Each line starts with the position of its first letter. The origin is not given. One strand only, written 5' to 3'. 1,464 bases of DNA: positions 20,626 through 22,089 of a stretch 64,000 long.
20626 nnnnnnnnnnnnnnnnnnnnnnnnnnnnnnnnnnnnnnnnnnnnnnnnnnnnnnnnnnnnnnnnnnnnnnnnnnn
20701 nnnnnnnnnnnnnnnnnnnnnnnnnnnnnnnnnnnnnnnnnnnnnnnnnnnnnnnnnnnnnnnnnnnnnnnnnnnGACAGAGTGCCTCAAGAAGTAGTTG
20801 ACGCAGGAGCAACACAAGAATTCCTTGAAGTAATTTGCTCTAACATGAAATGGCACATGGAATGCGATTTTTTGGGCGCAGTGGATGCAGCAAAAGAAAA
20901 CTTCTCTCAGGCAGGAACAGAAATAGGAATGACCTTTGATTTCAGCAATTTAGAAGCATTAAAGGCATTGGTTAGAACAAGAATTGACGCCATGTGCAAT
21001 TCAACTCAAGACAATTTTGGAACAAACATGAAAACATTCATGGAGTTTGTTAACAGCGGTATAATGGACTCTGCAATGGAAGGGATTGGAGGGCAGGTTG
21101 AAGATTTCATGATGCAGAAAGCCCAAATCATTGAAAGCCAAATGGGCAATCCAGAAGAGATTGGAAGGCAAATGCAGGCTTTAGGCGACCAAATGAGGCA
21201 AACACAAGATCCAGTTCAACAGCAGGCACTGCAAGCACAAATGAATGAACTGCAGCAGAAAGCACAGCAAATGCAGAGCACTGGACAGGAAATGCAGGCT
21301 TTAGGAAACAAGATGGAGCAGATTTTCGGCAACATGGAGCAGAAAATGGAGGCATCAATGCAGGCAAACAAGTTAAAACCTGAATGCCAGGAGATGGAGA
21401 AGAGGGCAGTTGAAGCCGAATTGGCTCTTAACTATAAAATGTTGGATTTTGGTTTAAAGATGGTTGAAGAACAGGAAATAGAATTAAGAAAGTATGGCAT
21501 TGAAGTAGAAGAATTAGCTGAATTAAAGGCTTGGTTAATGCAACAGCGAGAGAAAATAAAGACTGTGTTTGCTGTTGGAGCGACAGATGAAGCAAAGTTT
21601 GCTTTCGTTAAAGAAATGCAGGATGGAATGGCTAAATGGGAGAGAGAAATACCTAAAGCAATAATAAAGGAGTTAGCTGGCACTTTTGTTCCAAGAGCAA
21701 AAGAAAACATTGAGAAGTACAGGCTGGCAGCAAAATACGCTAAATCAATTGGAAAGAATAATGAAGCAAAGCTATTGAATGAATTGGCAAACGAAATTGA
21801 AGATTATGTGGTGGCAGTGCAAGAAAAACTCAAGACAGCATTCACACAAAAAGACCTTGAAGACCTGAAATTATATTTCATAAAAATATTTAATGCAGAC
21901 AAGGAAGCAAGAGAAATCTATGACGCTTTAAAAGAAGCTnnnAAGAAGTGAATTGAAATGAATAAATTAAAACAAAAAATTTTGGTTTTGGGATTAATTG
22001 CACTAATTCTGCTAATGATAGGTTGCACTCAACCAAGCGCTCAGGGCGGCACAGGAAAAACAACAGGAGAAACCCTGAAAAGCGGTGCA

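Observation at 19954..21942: Novel secreted protein with duplicated CxxxEC-AYC-DPAH-EC cysteine motif, PPEGMP repeats and Gln-rich heptad region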

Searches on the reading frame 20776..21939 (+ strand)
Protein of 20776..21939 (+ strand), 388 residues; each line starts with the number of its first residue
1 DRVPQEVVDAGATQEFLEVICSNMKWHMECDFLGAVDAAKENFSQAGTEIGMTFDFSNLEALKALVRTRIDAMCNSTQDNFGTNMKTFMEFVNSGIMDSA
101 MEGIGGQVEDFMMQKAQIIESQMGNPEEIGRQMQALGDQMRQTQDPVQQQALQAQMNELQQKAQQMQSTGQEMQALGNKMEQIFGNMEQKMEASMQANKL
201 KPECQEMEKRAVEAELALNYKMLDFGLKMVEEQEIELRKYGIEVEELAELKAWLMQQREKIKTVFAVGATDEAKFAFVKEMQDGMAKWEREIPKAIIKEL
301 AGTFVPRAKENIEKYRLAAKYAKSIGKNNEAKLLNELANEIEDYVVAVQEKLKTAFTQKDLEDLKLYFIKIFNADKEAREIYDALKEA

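Call 35: search_protein_representatives(protein=window:20776-21939:+)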
Query: 388 residues. Proteins with E-value up to 0.001 (for the whole library): 17; up to 1e-10: 12; up to 1e-30: 3. The best 17 are listed.
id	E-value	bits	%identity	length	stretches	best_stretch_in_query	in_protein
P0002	1.7e-144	498.2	64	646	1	1-387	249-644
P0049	2.0e-65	238.3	37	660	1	2-386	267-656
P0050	5.1e-31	125.1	28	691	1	2-363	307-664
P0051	4.2e-27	112.2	34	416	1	2-327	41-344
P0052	8.0e-26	108.0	25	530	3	150-343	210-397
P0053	1.3e-19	87.6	29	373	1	31-305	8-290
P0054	7.9e-19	85.0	27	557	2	3-183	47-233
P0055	2.3e-18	83.5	28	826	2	153-371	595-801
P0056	2.8e-17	80.0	25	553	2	2-117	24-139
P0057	4.0e-17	79.4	28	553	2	3-194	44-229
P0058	2.6e-15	73.5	24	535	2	3-183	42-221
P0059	9.2e-12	61.8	22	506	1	3-331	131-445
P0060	2.2e-09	54.0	25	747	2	3-155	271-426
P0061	8.8e-09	52.0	25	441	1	1-259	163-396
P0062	1.0e-07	48.5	25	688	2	3-125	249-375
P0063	6.3e-07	45.9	25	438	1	4-290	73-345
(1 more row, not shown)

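Call 46: find_homologous_proteins(query=A5, max_evalue=0.001)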
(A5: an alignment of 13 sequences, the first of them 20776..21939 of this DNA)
Query A5 (13 sequences) (388 aa, profile of the alignment): 3 proteins with E <= 0.001 among 8000 candidates.
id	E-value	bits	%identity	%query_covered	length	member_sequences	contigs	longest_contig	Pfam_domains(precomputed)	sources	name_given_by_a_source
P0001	8.6e-127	442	100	100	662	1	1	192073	-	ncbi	ncbi:MAG: hypothetical protein AB1467_05820 [Candidatus Diapherotrites archaeon]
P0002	2.3e-125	437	60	100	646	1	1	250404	-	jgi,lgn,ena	-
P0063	7.8e-107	376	23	71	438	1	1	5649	-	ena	-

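Call 49: find_related_loci(query=A6, collection=genome_contigs, flank=10000)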
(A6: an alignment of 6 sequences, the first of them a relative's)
Query A6 (535 aa) in genome_contigs; peptide patterns used: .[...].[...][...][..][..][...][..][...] (x = any residue, [..] = any of these).
12 stretches matched a pattern; 1 encode a relative of the query (tblastn E <= 1e-3); 1 distinct loci.
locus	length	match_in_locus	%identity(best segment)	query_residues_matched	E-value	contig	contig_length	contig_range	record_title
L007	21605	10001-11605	100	1-535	0e+0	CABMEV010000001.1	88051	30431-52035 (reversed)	uncultured archaeon isolate LFW-252_1 genome assembly, contig: LFW2521_1, whole genome shotgun sequence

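Call 51: search_protein_families(library=pfam, proteins=[L007:4226-5173:+, L007:5248-7752:+, L007:7749-9374:+, L007:9414-9959:+, L007:11605-11940:+, L007:11973-12620:-, L007:12659-13246:-, L007:13351-14550:+, L007:14547-15302:-, L007:15342-16706:-], max_evalue=0.01)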
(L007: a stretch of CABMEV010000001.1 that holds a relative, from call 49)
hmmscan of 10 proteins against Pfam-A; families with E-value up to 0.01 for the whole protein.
L007:4226-5173:+ (315 aa): 1 family
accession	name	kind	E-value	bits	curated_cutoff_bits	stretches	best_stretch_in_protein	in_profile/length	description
PF01142.23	TruD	-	1.6e-52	179.3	27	2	2-248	17-279/412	tRNA pseudouridine synthase D (TruD)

L007:5248-7752:+ (834 aa): 0 families

L007:7749-9374:+ (541 aa): 0 families

L007:9414-9959:+ (181 aa): 0 families

L007:11605-11940:+ (111 aa): 0 families

L007:11973-12620:- (215 aa): 1 family
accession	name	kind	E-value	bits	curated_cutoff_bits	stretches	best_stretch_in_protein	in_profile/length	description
PF03692.20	CxxCxxCC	-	2.4e-07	31.8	23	1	5-131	2-79/85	Putative zinc- or iron-chelating domain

L007:12659-13246:- (195 aa): 0 families

L007:13351-14550:+ (399 aa): 7 families
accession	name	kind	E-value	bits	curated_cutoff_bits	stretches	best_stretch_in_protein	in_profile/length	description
PF00270.35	DEAD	-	8.6e-51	172.4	26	1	25-187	1-165/167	DEAD/DEAH box helicase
PF00271.37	Helicase_C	-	3.8e-32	111.3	23.5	1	223-331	2-110/110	Helicase conserved C-terminal domain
PF04851.21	ResIII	-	1.1e-11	45.3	22.5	1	39-183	24-163/164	Type III restriction enzyme, res subunit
PF14617.12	CMS1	-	2.2e-06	27.7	35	1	67-150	123-208/250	U3-containing 90S pre-ribosomal complex subunit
PF07517.20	SecA_DEAD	-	0.0011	18.7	24.6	1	35-168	87-222/290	SecA DEAD-like domain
PF13604.12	AAA_30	-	0.0053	16.9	27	0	27-89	5-67/191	AAA domain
PF13245.12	AAA_19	-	0.0071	17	25.1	0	36-156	9-104/134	AAA domain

L007:14547-15302:- (251 aa): 2 families
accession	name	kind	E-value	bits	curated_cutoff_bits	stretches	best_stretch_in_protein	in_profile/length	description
PF03372.29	Exo_endo_phos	-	1.7e-36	126.4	24.5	1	4-242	1-225/225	Endonuclease/Exonuclease/phosphatase family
PF14529.12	Exo_endo_phos_2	-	0.00023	21.4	27.4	1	134-245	26-116/117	Endonuclease-reverse transcriptase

L007:15342-16706:- (454 aa): 0 families

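Call 54: find_related_loci(query=A7, collection=metagenome_contigs, flank=10000)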
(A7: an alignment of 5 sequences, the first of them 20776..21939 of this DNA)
Query A7 (388 aa) in metagenome_contigs; peptide patterns used: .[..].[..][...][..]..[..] (x = any residue, [..] = any of these).
15 stretches matched a pattern; 1 encode a relative of the query (tblastn E <= 1e-3); 1 distinct loci.
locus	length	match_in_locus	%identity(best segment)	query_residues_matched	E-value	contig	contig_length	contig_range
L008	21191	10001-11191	60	1-388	2e-149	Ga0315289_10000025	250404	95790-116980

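Call 55: find_encoding_contigs(protein=P0049, flank=8000, max_places=2)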
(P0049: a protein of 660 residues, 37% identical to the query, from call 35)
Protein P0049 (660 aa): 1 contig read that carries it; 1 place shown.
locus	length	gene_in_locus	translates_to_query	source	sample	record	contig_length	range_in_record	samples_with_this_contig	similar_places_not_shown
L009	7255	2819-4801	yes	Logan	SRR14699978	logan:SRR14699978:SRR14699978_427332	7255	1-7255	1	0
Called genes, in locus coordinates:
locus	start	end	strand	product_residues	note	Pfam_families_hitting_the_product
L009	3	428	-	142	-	?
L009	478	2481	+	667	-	-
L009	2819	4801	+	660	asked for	-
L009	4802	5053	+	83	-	-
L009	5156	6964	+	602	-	PF12838:Fer4_7 (faint), PF00037:Fer4 (weak), PF12837:Fer4_6 (weak), PF00437:T2SSE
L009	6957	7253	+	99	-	?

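Call 56: find_encoding_contigs(protein=P0063, flank=8000, max_places=2)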
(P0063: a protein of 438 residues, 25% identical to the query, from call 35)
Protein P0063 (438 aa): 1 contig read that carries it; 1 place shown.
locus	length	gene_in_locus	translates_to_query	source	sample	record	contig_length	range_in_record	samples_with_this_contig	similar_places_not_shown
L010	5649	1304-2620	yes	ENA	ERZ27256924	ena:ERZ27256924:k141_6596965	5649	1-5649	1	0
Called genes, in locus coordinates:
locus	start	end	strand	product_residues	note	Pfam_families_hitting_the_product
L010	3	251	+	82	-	?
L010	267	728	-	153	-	-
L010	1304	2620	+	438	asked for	-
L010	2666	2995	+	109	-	-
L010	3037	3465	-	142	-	-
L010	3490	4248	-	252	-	PF00300:His_Phos_1 (weak)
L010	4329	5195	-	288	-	-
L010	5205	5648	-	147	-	?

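Call 60: find_encoding_contigs(protein=P0050, flank=8000, max_places=2)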
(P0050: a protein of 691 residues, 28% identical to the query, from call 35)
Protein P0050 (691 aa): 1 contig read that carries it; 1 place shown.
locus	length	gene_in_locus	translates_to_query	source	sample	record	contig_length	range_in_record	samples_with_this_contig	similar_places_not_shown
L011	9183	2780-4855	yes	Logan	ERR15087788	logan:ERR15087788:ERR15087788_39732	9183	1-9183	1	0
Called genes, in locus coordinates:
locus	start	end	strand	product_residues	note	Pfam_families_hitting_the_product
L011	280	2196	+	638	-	-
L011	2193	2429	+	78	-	-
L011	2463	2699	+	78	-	-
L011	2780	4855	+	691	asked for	-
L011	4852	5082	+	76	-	-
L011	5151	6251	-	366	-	PF13404:HTH_AsnC-type, PF13412:HTH_24, PF08279:HTH_11 (faint), PF01037:AsnC_trans_reg (faint), PF13404:HTH_AsnC-type (weak), PF13412:HTH_24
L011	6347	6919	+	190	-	PF13419:HAD_2, PF00702:Hydrolase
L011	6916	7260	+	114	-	-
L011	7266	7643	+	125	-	-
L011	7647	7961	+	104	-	PF00391:PEP-utilizers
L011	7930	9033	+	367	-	-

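Call 61: find_encoding_contigs(protein=P0051, flank=8000, max_places=2)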
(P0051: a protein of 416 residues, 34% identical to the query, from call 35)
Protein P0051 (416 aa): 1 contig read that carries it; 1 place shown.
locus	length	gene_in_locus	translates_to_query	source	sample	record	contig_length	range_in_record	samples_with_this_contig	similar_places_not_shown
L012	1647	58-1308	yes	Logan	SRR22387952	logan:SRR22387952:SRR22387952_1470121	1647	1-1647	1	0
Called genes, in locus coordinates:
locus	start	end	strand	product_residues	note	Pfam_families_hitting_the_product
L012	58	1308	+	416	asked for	-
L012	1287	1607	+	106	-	-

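Call 67: list_cluster_members(proteins=[P0049, P0050, P0051, P0052, P0054, P0055, P0056, P0057, P0059, P0060])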
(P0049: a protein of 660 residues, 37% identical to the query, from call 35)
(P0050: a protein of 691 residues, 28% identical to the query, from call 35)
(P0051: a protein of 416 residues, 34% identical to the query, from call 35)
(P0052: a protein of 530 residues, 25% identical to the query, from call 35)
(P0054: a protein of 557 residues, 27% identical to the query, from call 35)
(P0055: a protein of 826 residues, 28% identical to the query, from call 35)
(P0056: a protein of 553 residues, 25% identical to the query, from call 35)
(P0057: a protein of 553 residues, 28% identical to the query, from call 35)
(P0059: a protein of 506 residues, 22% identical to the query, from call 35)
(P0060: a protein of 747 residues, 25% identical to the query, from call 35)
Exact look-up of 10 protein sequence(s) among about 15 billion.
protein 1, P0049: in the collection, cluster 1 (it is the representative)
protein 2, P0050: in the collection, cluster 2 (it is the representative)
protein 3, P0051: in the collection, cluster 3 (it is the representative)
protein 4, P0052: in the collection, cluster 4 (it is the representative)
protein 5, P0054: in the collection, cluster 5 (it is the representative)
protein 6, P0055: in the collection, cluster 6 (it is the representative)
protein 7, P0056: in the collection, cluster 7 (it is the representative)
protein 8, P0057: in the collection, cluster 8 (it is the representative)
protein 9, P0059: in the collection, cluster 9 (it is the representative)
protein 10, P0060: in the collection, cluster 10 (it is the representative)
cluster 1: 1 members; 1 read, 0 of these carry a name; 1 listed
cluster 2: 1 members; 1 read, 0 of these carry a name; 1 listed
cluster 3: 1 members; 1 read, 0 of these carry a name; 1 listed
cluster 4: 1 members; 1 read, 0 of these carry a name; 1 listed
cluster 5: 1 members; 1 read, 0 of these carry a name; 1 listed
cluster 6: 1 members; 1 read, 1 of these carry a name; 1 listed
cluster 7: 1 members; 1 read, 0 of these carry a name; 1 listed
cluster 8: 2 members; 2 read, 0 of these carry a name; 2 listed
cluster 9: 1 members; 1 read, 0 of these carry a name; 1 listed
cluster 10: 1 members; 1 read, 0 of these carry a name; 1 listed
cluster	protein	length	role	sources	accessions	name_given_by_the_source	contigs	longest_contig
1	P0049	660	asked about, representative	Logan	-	-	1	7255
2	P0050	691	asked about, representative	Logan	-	-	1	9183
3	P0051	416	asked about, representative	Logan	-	-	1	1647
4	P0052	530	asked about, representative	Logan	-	-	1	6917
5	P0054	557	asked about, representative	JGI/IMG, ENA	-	-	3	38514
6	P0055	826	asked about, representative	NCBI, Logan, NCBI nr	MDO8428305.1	MAG: hypothetical protein Q7S92_03770 [Candidatus Diapherotrites archaeon] | hypothetical protein [Candidatus Diapherotrites archaeon]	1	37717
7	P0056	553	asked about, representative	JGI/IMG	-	-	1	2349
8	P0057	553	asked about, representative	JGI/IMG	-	-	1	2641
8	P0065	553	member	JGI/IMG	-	-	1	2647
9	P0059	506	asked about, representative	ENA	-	-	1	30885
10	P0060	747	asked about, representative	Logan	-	-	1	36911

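Call 68: find_encoding_contigs(protein=P0055, flank=7000, max_places=1)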
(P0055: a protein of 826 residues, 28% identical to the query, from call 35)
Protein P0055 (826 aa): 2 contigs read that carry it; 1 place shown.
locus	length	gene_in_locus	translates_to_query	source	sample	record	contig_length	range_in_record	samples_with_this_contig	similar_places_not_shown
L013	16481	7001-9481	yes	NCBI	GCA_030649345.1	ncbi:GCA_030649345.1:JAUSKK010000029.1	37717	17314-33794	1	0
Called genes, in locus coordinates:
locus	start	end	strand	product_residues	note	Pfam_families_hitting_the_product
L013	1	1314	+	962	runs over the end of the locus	PF17963:Big_9 (faint), PF22352:K319L-like_PKD (weak), PF18911:PKD_4 (weak), PF22352:K319L-like_PKD, PF18911:PKD_4 (weak), PF22352:K319L-like_PKD, PF18911:PKD_4 (weak), PF22352:K319L-like_PKD, +3 more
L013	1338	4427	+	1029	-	-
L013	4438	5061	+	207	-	PF13489:Methyltransf_23, PF13847:Methyltransf_31 (weak), PF08241:Methyltransf_11 (weak), PF08242:Methyltransf_12 (faint)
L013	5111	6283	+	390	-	PF01134:GIDA (weak), PF05834:Lycopene_cycl, PF07992:Pyr_redox_2 (weak), PF12831:FAD_oxidored, PF13738:Pyr_redox_3 (weak), PF01266:DAO (weak), PF04820:Trp_halogenase (weak), PF22578:GGR_cat, +2 more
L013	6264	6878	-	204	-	PF02568:ThiI, PF06508:QueC (faint)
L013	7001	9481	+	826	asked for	-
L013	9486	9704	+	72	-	-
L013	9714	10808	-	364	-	PF21088:MS_channel_1st, PF00924:MS_channel_2nd, PF21082:MS_channel_3rd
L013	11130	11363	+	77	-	PF01191:RNA_pol_Rpb5_C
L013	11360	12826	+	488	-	PF04563:RNA_pol_Rpb2_1, PF04561:RNA_pol_Rpb2_2, PF04565:RNA_pol_Rpb2_3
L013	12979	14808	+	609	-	PF04566:RNA_pol_Rpb2_4, PF04567:RNA_pol_Rpb2_5 (weak), PF00562:RNA_pol_Rpb2_6, PF04560:RNA_pol_Rpb2_7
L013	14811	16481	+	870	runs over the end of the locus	PF04997:RNA_pol_Rpb1_1, PF00623:RNA_pol_Rpb1_2, PF04983:RNA_pol_Rpb1_3, PF05000:RNA_pol_Rpb1_4, PF04998:RNA_pol_Rpb1_5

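Call 69: find_encoding_contigs(protein=P0054, flank=7000, max_places=1)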
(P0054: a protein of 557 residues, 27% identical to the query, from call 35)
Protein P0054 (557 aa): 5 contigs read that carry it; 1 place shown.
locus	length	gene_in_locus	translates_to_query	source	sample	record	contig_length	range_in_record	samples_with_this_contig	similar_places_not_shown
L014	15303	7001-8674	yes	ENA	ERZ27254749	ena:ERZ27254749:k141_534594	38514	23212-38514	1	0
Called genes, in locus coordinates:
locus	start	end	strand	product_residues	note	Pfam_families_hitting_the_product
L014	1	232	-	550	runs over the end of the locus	PF01702:TGT, PF14810:TGT_C2, PF01472:PUA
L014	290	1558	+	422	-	PF04055:Radical_SAM, PF17884:DUF5591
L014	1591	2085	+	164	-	-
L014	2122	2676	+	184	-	-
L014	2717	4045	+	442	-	PF00753:Lactamase_B, PF12706:Lactamase_B_2, PF22505:RNase_J_b_CASP, PF07521:RMMBL (faint)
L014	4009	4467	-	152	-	-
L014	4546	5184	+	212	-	-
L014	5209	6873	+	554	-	PF00749:tRNA-synt_1c, PF03950:tRNA-synt_1c_C, PF20974:tRNA-synt_1c_C2 (weak)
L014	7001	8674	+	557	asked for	-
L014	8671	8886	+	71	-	-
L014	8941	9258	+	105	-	PF08818:DUF1801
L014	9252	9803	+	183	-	PF02245:Pur_DNA_glyco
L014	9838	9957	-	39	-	-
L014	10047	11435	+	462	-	PF13481:AAA_25, PF06745:ATPase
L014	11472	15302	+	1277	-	?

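Call 70: find_encoding_contigs(protein=P0060, flank=7000, max_places=1)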
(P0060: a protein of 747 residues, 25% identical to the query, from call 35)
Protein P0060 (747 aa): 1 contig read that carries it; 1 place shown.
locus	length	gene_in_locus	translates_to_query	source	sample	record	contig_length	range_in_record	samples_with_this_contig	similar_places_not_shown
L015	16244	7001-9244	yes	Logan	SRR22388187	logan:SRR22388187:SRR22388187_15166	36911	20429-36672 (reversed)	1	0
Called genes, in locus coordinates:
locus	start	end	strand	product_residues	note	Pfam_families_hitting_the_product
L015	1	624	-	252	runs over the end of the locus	PF01209:Ubie_methyltran, PF01135:PCMT, PF02353:CMAS, PF05175:MTS, PF13489:Methyltransf_23, PF06325:PrmA, PF13847:Methyltransf_31, PF08241:Methyltransf_11, +6 more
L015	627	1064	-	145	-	-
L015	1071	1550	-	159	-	PF11969:DcpS_C, PF01230:HIT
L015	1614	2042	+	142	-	PF03703:bPH_2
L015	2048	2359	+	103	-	-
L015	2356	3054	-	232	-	PF08704:GCD14 (faint), PF00398:RrnaAD (weak), PF13847:Methyltransf_31 (weak)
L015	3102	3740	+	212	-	PF01866:Diphthamide_syn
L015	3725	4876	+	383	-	PF02926:THUMP, PF01170:UPF0020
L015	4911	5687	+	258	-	-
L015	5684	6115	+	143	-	-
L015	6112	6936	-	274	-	-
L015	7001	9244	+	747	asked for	-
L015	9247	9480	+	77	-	-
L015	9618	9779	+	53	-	-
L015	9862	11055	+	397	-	-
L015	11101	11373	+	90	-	-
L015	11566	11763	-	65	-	-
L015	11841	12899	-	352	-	PF00350:Dynamin_N (faint), PF01926:MMR_HSR1, PF02421:FeoB_N, PF16897:MMR_HSR1_Xtn, PF02824:TGS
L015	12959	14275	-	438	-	PF04587:ADP_PFK_GK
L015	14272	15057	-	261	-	PF01791:DeoC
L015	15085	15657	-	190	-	-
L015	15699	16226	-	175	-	PF22769:DCD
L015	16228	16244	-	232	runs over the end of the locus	PF04055:Radical_SAM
